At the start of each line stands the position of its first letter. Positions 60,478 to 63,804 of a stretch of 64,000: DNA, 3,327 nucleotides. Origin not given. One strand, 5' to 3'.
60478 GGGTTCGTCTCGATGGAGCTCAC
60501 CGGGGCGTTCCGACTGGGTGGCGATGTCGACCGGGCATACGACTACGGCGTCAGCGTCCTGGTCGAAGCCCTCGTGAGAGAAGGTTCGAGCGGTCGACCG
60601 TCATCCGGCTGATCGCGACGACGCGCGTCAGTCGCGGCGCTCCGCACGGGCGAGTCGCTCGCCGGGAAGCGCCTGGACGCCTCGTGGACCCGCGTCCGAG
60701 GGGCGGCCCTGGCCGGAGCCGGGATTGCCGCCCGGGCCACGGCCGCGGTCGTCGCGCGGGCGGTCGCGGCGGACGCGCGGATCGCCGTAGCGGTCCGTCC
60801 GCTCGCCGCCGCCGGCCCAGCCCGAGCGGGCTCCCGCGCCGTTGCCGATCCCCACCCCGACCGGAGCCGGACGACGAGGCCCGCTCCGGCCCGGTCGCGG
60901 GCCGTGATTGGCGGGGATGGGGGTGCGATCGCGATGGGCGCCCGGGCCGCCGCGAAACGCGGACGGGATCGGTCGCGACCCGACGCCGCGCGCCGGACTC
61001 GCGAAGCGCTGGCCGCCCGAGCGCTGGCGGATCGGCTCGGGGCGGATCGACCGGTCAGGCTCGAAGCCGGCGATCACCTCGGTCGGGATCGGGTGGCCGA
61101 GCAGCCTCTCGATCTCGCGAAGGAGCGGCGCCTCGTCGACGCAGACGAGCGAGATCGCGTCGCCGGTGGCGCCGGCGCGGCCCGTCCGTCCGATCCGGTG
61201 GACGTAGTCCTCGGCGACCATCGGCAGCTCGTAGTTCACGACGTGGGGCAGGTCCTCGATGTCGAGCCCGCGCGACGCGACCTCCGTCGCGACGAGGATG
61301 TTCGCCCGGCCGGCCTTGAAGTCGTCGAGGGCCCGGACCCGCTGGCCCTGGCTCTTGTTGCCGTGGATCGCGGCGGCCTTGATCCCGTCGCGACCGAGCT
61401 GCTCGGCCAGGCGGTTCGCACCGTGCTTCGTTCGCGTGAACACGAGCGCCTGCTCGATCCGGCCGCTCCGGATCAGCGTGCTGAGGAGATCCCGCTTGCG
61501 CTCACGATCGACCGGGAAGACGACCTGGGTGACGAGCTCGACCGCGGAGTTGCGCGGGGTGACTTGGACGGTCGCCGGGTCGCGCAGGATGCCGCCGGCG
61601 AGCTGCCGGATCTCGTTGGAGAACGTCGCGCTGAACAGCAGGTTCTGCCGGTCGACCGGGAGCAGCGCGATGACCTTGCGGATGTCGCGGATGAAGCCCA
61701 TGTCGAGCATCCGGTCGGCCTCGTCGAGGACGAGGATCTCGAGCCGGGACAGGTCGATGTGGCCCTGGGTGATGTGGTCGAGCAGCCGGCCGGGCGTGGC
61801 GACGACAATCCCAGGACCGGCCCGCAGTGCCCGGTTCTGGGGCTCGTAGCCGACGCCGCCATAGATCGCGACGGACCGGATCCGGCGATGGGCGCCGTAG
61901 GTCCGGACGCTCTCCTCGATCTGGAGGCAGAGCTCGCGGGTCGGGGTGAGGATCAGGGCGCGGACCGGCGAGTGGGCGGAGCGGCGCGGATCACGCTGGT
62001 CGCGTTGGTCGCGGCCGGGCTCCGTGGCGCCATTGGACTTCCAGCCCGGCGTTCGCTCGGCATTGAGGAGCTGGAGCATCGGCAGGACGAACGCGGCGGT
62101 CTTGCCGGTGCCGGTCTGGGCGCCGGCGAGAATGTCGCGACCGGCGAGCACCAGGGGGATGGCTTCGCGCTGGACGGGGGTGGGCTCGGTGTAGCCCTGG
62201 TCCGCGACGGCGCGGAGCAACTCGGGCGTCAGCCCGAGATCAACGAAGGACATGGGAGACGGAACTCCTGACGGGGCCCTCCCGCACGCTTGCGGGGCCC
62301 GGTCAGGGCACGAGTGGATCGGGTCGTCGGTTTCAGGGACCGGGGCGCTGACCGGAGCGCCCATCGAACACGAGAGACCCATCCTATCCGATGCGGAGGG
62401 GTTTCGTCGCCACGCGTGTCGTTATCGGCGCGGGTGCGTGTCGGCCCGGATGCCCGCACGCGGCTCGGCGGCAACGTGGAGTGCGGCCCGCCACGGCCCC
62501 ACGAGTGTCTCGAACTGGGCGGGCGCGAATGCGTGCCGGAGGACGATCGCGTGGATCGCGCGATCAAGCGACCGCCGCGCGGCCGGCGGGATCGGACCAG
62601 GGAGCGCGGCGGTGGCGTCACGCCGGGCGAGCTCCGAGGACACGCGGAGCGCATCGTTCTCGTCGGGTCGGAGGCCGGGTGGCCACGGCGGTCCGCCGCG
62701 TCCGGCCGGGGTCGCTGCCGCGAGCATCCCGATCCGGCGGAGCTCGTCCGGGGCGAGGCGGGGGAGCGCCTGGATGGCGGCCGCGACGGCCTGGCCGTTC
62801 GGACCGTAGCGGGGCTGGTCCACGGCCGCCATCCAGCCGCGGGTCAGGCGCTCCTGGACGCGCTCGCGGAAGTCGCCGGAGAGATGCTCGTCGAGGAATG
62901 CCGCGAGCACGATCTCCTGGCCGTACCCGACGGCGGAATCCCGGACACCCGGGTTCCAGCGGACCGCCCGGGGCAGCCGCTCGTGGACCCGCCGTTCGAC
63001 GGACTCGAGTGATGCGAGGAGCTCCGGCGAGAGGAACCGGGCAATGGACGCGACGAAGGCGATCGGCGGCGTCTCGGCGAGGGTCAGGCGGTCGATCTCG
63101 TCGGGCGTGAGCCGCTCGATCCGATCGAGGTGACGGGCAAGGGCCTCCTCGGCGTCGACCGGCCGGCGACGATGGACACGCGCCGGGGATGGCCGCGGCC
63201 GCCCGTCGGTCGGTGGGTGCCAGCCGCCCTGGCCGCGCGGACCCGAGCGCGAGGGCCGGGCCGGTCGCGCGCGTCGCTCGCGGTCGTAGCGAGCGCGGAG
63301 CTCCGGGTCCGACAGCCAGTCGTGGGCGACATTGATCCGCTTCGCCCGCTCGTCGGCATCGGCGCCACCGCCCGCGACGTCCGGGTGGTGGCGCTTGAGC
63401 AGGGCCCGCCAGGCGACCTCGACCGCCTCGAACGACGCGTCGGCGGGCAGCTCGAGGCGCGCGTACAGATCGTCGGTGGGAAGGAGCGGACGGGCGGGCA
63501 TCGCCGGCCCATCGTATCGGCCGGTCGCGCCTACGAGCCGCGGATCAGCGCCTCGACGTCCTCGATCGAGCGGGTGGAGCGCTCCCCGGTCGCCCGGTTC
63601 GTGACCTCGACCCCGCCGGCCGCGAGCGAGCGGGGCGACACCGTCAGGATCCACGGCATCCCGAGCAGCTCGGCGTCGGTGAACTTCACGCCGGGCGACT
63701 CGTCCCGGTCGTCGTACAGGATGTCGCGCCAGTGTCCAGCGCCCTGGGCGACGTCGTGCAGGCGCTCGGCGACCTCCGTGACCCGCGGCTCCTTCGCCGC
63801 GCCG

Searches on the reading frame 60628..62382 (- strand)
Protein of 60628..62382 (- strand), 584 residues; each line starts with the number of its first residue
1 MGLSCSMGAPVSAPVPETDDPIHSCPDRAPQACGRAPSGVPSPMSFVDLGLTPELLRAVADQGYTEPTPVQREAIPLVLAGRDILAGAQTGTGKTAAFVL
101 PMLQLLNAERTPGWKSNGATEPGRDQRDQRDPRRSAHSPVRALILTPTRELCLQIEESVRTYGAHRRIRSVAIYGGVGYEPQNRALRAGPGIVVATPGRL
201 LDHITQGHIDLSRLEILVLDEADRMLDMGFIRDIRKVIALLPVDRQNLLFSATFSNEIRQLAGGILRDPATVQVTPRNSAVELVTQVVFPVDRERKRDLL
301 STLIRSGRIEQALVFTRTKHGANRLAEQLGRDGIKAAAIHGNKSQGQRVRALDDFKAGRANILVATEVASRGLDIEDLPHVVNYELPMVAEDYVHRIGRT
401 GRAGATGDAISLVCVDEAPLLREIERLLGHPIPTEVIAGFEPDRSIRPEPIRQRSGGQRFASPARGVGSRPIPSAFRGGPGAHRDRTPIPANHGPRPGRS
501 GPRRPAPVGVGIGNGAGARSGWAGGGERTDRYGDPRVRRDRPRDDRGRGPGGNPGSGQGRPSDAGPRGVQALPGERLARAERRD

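Call 58: search_protein_families(library=pfam, proteins=[window:60628-62382:-], max_evalue=0.0001)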
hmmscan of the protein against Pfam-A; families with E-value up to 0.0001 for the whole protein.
window:60628-62382:- (584 aa): 2 families
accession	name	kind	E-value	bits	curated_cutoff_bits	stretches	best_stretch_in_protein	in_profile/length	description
PF00270.35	DEAD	-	1.2e-46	159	26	1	68-260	1-166/167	DEAD/DEAH box helicase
PF00271.37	Helicase_C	-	1.4e-29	103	23.5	1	296-404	2-110/110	Helicase conserved C-terminal domain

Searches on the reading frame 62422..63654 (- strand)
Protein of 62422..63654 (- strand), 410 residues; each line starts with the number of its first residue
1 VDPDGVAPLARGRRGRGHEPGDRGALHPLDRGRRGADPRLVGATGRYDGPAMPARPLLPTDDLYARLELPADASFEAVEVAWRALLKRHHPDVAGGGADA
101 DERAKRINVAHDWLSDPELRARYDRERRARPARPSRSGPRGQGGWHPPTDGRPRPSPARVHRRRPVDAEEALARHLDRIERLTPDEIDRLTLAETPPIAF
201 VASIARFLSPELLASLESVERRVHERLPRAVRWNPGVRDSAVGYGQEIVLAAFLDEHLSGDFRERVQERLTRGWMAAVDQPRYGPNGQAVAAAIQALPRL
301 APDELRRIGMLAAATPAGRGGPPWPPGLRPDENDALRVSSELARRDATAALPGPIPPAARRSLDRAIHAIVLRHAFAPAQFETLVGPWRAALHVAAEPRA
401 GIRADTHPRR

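Call 58: search_protein_families(library=pfam, proteins=[window:62422-63654:-], max_evalue=0.0001)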
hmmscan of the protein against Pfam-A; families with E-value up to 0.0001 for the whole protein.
window:62422-63654:- (410 aa): 1 family
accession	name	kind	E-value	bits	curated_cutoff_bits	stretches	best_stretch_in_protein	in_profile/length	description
PF00226.36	DnaJ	-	4.8e-13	49.4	27.8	1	62-124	1-63/63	DnaJ domain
